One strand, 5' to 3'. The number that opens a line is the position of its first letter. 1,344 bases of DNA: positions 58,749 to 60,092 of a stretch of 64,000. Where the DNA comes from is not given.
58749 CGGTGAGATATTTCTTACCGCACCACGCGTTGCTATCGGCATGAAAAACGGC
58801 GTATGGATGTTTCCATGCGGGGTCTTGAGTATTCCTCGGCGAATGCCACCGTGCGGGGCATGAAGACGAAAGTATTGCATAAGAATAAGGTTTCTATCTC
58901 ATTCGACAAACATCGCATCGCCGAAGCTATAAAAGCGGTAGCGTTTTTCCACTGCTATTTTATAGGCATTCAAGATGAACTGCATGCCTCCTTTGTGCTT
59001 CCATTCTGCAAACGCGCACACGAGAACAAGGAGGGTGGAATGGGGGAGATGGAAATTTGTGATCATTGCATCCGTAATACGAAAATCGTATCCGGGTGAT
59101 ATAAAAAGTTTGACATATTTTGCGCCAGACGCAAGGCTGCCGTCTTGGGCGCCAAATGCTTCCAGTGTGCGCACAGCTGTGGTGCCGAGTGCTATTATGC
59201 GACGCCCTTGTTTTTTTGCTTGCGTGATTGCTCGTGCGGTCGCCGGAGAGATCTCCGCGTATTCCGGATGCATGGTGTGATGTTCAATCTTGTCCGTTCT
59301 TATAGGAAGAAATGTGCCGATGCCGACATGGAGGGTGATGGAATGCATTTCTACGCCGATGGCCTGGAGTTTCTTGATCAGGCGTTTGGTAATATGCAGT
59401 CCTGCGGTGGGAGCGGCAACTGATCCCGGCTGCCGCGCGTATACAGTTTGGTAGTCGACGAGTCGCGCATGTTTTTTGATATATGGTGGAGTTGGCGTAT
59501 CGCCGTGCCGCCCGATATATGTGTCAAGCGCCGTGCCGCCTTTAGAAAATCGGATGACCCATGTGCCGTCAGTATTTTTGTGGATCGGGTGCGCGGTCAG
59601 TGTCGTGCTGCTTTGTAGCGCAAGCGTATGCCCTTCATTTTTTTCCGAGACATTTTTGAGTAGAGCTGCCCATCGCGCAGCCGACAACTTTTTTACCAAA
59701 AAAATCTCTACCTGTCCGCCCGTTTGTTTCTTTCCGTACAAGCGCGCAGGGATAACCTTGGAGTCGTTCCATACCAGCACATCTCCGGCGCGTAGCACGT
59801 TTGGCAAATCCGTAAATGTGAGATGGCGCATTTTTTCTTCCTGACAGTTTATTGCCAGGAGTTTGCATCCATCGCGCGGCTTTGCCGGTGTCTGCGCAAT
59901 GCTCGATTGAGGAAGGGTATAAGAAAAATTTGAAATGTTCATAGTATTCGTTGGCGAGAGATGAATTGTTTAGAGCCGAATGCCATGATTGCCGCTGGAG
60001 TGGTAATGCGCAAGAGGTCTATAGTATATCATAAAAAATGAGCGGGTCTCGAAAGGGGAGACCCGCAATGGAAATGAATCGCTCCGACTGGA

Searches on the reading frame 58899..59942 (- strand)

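Call 8: search_protein_families(library=pfam, proteins=[window:58899-59942:-], max_evalue=0.01)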
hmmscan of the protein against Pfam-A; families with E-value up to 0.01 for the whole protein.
window:58899-59942:- (347 aa): 1 family
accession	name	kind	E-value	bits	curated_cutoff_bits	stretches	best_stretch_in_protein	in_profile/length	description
PF02547.20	Queuosine_synth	-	7.6e-119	397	25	1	4-346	2-322/322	Queuosine biosynthesis protein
